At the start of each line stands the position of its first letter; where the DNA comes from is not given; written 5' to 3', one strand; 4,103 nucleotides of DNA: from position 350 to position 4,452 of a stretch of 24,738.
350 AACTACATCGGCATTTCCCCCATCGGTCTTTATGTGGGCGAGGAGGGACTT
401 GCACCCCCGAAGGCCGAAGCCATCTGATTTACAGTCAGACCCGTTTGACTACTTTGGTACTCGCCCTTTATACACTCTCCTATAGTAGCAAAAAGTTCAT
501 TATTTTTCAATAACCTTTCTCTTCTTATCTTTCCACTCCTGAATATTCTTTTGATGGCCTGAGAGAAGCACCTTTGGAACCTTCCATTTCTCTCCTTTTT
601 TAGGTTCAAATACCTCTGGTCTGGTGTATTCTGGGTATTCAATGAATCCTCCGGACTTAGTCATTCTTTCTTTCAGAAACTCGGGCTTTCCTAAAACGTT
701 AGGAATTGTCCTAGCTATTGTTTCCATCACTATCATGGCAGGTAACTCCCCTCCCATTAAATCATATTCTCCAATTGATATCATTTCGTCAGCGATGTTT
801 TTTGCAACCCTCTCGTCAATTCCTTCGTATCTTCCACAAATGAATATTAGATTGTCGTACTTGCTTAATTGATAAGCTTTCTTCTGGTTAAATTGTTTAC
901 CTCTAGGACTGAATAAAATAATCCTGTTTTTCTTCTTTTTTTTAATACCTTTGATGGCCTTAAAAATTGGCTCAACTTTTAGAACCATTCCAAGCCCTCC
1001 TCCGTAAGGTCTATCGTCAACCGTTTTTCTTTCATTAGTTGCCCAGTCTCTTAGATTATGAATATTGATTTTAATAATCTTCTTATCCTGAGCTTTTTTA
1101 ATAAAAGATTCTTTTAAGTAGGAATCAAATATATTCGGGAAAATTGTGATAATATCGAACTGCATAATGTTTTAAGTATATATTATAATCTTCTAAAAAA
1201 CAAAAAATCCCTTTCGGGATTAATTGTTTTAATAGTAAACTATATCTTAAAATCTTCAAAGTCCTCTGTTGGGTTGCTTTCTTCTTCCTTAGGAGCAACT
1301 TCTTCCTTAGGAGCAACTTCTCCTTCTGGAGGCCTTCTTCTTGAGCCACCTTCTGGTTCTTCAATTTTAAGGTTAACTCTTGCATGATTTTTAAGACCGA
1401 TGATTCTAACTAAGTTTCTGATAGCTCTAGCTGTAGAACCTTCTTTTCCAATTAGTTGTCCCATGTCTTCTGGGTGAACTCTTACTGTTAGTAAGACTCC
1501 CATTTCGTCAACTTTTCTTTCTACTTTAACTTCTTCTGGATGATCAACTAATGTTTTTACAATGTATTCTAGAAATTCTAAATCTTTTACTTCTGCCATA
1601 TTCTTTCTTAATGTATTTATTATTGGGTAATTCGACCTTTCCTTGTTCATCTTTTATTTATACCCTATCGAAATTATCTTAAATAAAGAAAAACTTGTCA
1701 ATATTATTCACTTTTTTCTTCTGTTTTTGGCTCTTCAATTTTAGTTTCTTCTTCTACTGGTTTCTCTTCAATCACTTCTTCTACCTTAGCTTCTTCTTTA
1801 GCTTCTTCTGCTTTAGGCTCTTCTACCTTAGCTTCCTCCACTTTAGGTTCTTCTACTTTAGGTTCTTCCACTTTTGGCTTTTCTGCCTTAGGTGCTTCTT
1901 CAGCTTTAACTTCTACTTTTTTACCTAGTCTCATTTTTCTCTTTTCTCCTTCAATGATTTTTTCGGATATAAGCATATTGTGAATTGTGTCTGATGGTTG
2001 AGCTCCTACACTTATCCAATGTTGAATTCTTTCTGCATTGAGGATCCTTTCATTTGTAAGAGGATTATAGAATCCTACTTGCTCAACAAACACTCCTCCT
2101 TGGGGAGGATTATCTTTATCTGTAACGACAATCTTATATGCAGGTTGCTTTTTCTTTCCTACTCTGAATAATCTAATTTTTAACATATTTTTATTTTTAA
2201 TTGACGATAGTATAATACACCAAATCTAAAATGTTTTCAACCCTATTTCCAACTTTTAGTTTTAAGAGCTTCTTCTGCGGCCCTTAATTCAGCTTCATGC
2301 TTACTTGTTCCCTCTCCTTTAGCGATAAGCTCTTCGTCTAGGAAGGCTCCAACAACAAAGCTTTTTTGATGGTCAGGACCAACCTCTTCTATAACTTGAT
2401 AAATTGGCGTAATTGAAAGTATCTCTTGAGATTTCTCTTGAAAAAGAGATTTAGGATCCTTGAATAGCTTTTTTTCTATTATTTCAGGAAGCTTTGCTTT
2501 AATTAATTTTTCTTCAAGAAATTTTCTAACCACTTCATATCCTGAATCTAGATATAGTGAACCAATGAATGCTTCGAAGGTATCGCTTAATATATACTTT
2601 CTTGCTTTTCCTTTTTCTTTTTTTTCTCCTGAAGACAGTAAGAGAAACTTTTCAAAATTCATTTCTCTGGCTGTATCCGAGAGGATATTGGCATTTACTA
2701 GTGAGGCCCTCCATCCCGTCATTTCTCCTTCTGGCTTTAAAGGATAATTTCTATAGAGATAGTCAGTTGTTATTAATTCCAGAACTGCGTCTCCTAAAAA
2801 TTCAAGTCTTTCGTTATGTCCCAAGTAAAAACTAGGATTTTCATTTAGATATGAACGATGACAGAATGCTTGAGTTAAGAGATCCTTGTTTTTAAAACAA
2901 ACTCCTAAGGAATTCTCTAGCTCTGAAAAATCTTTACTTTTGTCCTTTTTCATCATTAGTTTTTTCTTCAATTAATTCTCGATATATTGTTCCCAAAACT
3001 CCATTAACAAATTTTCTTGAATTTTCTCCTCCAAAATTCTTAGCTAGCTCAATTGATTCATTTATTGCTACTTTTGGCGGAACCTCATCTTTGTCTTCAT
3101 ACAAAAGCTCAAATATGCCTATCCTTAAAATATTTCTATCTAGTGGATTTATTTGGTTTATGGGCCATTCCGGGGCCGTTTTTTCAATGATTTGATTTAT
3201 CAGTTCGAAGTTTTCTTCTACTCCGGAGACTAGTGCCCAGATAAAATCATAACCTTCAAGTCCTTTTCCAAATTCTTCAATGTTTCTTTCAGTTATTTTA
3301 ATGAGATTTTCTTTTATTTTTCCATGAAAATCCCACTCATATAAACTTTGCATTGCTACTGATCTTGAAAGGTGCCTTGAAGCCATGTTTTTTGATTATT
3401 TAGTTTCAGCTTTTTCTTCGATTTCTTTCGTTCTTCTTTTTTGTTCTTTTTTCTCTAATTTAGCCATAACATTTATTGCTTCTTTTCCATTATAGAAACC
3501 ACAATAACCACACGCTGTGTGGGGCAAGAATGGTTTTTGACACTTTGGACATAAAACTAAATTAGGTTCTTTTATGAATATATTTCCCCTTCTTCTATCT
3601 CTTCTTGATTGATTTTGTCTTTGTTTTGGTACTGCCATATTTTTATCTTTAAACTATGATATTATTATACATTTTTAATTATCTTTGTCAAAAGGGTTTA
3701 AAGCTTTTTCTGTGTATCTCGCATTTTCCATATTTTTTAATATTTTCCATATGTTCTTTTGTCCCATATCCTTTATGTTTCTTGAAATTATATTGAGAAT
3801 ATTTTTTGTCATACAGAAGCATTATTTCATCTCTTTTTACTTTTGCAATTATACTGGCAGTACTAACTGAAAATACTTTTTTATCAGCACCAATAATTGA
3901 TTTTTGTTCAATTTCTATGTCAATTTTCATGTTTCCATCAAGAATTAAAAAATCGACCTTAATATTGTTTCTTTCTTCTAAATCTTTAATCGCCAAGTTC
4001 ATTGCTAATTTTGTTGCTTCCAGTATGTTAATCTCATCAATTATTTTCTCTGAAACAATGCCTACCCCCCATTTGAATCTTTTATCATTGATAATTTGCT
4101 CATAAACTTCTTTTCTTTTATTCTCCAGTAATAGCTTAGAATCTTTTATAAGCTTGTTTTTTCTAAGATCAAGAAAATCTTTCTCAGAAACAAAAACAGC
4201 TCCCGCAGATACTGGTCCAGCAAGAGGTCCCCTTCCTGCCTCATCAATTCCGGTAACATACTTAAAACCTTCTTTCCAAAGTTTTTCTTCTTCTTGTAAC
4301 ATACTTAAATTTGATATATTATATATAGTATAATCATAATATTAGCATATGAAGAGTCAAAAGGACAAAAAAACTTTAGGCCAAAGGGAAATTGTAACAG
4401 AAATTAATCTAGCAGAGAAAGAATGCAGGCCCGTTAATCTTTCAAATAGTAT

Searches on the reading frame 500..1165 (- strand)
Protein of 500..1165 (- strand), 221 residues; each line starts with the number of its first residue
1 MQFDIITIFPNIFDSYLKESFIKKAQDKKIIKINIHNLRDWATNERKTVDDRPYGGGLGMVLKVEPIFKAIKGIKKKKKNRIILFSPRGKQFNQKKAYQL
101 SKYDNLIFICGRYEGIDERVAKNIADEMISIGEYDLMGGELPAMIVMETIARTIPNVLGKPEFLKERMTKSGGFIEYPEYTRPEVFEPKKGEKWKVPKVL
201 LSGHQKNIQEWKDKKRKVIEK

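Call 7: search_protein_families(library=pfam, proteins=[window:500-1165:-])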
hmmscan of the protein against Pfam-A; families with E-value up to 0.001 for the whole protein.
window:500-1165:- (221 aa): 1 family
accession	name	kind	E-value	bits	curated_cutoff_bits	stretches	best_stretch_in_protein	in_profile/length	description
PF01746.26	tRNA_m1G_MT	-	7.3e-50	169.8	27.3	1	23-217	2-189/195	tRNA (Guanine-1)-methyltransferase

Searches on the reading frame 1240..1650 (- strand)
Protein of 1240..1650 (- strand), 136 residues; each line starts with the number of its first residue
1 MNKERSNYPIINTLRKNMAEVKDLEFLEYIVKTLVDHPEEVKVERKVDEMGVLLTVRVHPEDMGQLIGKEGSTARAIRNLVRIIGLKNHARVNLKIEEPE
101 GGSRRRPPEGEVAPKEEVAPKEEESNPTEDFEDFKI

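Call 8: search_protein_families(library=ncbifam, proteins=[window:1240-1650:-])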
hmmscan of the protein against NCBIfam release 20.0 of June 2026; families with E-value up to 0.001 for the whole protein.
window:1240-1650:- (136 aa): 4 families
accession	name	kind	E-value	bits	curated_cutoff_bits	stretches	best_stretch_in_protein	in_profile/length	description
NF001748.0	PRK00468.1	equivalog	7.6e-19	67.8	106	1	25-96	3-74/75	KH domain-containing protein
NF002761.0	PRK02821.1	equivalog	1.4e-18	66.6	106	1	26-93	5-71/77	RNA-binding protein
NF002201.0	PRK01064.1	equivalog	1.4e-16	60.7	85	1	25-98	3-76/78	hypothetical protein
NF041568.1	Jag_EloR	equivalog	2.3e-05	24.5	145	1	19-93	58-131/203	RNA-binding cell elongation regulator Jag/EloR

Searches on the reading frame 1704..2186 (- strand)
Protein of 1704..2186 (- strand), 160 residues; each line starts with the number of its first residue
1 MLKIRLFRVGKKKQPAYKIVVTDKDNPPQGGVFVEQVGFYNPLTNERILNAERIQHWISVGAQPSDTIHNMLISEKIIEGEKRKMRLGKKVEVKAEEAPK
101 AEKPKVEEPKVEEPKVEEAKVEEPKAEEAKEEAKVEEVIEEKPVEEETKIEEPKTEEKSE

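Call 8: search_protein_families(library=ncbifam, proteins=[window:1704-2186:-])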
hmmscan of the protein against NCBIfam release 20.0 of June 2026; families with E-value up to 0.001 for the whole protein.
window:1704-2186:- (160 aa): 4 families
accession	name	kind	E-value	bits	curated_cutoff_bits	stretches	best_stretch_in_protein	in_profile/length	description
TIGR00002.1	S16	equivalog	1.2e-25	89.3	45.3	1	2-77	1-77/78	30S ribosomal protein S16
NF011093.0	PRK14520.1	equivalog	1.8e-20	73.5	165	1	2-152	3-152/156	30S ribosomal protein S16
NF011094.0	PRK14521.1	equivalog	1.3e-17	64.2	209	1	2-157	3-157/186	30S ribosomal protein S16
NF011095.0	PRK14522.1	equivalog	3.8e-09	37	192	1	2-68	3-69/119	30S ribosomal protein S16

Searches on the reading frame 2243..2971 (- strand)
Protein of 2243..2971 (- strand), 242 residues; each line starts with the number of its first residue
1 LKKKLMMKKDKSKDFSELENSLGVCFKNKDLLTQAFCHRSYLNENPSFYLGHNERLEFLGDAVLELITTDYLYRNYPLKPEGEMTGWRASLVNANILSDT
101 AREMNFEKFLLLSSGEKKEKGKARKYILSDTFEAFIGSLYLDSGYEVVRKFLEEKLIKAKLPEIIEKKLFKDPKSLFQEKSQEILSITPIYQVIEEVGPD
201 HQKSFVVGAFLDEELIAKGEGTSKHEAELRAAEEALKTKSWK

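Call 8: search_protein_families(library=ncbifam, proteins=[window:2243-2971:-])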
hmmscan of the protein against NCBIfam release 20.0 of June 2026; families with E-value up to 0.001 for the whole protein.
window:2243-2971:- (242 aa): 1 family
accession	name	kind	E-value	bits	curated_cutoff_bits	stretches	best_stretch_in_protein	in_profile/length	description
TIGR02191.1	RNaseIII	equivalog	1.7e-68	230.4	166.25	1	19-237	2-217/219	ribonuclease III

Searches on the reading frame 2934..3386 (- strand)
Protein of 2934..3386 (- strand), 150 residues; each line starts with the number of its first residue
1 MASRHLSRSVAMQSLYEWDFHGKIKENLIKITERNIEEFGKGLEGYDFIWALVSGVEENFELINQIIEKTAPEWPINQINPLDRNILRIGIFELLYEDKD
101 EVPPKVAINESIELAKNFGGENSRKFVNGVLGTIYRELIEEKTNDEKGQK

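Call 8: search_protein_families(library=ncbifam, proteins=[window:2934-3386:-])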
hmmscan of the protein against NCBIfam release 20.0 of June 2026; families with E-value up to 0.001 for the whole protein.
window:2934-3386:- (150 aa): 7 families
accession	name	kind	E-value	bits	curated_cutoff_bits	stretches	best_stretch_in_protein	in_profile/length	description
TIGR01951.1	nusB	equivalog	4.1e-36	124.1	88.35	1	4-137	2-130/131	transcription antitermination factor NusB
NF001223.0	PRK00202.1-1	equivalog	6.5e-26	91.1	131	1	2-135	7-141/146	transcription antitermination factor NusB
NF011494.0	PRK14902.1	equivalog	2.2e-14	53.1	319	1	8-144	6-135/444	16S rRNA (cytosine(967)-C(5))-methyltransferase RsmB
NF011493.0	PRK14901.1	equivalog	8.9e-09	34.7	540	1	49-143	43-134/447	16S rRNA (cytosine(967)-C(5))-methyltransferase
NF001230.0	PRK00202.2-5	equivalog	2.4e-08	33.9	132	1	55-138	70-151/165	transcription antitermination factor NusB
TIGR00563.1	rsmB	equivalog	2.7e-08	33.3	269.05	1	48-140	38-126/437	16S rRNA (cytosine(967)-C(5))-methyltransferase RsmB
NF011495.0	PRK14903.1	equivalog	1e-06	27.9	503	1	45-135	36-120/431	16S rRNA (cytosine(967)-C(5))-methyltransferase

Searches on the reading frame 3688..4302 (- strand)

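Call 8: search_protein_families(library=ncbifam, proteins=[window:3688-4302:-])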
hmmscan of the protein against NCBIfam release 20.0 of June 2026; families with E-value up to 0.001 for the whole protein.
window:3688-4302:- (204 aa): 10 families
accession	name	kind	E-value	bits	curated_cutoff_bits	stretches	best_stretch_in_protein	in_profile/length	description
NF000594.1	PRK00015.1-1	equivalog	3.2e-70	236.6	243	1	1-203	56-247/251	ribonuclease HII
NF000595.1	PRK00015.1-3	equivalog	3.7e-65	219.5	167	1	14-203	2-183/188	ribonuclease HII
NF010537.0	PRK13925.1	equivalog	1.6e-53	181.4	252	1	13-202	9-193/200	ribonuclease HII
NF000596.1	PRK00015.1-4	equivalog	1.1e-51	175.3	251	1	16-203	2-179/186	ribonuclease HII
NF010538.0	PRK13926.1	equivalog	2.1e-45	155.5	285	1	5-203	13-200/213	ribonuclease HII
NF000598.1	PRK00015.2-2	equivalog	1.9e-43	148.5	273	1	5-202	11-201/203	ribonuclease HII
NF000600.1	PRK00015.2-4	equivalog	4.6e-29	101.5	364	1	5-202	19-208/212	ribonuclease HII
NF011119.0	PRK14550.1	equivalog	6.1e-25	88.4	350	1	16-201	2-185/204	ribonuclease HII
TIGR00729.1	TIGR00729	equivalog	2.2e-20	73.6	123.3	1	16-170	1-166/207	ribonuclease HII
TIGR00716.1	rnhC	equivalog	4.8e-06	26.1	161.2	1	13-72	80-138/284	ribonuclease HIII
